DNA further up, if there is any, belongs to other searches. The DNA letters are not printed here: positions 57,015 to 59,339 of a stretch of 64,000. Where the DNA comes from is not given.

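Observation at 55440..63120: Tandemly duplicated two-gene module: polytopic membrane/TPR protein plus secreted PD40 beta-propeller protein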

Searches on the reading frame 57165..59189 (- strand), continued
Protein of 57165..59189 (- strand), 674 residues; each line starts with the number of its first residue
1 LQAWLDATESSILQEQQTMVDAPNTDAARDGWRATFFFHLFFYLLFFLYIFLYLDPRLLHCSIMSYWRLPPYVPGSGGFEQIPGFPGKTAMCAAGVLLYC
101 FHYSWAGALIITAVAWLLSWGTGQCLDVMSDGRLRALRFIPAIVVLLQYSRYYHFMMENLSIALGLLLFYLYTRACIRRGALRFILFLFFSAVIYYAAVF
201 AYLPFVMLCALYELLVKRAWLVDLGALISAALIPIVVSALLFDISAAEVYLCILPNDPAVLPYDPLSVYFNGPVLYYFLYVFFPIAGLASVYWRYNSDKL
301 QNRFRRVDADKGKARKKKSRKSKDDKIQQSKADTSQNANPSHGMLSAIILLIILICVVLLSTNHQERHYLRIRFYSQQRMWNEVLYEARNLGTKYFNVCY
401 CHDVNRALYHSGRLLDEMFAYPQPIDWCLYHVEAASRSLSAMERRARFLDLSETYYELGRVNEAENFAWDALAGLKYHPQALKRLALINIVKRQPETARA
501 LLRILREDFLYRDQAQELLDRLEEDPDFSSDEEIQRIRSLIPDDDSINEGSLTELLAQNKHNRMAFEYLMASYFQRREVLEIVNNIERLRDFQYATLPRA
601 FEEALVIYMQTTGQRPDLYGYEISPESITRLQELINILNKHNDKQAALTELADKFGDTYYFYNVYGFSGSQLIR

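Call 72: search_solved_structures(query=L055:8062-10362:+, max_evalue=0.01)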
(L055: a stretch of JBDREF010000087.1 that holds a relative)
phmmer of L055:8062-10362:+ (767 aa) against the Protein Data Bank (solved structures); distinct sequences matched with E-value up to 0.01: 150 (the best 60 are shown).
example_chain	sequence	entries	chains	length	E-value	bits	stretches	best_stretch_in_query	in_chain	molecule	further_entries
9qhb_A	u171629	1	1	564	1.3e-106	360.8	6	528-700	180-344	Engineered tetratricopeptide repeat protein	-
8bu0_A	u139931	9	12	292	1e-41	146.3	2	527-700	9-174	Consensus tetratricopeptide repeat protein | Crystal structure of an 8-repeat consensus TPR superhelix with Zinc. | Monomer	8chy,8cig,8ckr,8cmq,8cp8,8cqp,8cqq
9qhc_A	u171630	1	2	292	9e-38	133.2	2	527-700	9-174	Engineered tetratricopeptide repeat protein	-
7ntf_A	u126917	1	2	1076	1.2e-33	119.6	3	526-700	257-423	Isoform 1 of UDP-N-acetylglucosamine--peptide N-acetylglucosaminyltransferase 110 kDa subu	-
7yeh_B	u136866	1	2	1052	1.3e-33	119.4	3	526-701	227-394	UDP-N-acetylglucosamine--peptide N-acetylglucosaminyltransferase 110 kDa subunit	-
7yea_A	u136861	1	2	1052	1.4e-33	119.3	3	526-701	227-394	UDP-N-acetylglucosamine--peptide N-acetylglucosaminyltransferase 110 kDa subunit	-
1w3b_A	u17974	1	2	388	4.7e-30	107.7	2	526-701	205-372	UDP-N-ACETYLGLUCOSAMINE--PEPTIDE N-ACETYLGLUCOSAMINYLTRANSFERASE 110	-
6eou_A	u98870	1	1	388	1.5e-29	106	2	526-701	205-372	UDP-N-acetylglucosamine--peptide N-acetylglucosaminyltransferase 110 kDa subunit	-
2fo7_A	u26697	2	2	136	2.7e-28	101.9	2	528-623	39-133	SYNTHETIC CONSENSUS TPR PROTEIN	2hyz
8ch0_A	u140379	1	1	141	3.9e-28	101.4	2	528-623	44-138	Consensus tetratricopeptide repeat protein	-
1na0_A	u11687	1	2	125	9.7e-19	70.3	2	527-602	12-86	designed protein CTPR3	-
7obi_A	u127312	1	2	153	1.7e-17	66.2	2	530-604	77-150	CTPR-rv4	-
9gzg_A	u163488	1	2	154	3.3e-17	65.2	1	529-682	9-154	Engineered CTPR protein with glutamic acids for conductivity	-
5hrz_A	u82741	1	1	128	5.6e-17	64.5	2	528-615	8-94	TPR domain protein 1na0C3_3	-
2wqh_A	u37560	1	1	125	6.6e-17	64.2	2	527-602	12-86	CTPR3Y3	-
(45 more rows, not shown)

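Call 74: find_related_loci(query=A2, collection=viral_contigs, flank=5000)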
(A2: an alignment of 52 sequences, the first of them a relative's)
Query A2 (656 aa) in viral_contigs; peptide patterns used: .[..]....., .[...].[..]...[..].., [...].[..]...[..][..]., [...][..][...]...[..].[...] (x = any residue, [..] = any of these).
52 stretches matched a pattern, but none encodes a relative of the query by tblastn (E <= 1e-3).

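Call 85: search_protein_representatives(alignment_id=A2)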
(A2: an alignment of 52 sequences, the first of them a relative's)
Query: 52 sequences, 628 profile positions. Proteins with E-value up to 0.001 (for the whole library): 5039; up to 1e-10: 3850; up to 1e-30: 2396. The best 150 are listed.
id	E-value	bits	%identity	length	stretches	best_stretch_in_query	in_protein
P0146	6.1e-278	939.9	-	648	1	7-627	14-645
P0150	2.0e-259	878.7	-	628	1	6-622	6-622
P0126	1.3e-231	786.8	-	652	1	1-627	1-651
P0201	1.7e-228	776.5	-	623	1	8-624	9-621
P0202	9.5e-214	727.8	-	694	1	9-625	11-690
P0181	2.4e-211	719.9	-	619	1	13-622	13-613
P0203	3.8e-211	719.2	-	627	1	6-622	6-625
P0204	9.4e-211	717.9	-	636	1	3-623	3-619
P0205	1.1e-208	711.0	-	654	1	6-623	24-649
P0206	3.1e-208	709.6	-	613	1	18-624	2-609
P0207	4.5e-208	709.1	-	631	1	1-626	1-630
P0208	2.1e-207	706.8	-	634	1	1-624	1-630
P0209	2.9e-207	706.4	-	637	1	13-624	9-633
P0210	5.2e-207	705.6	-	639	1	1-625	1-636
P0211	2.0e-206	703.6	-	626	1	7-624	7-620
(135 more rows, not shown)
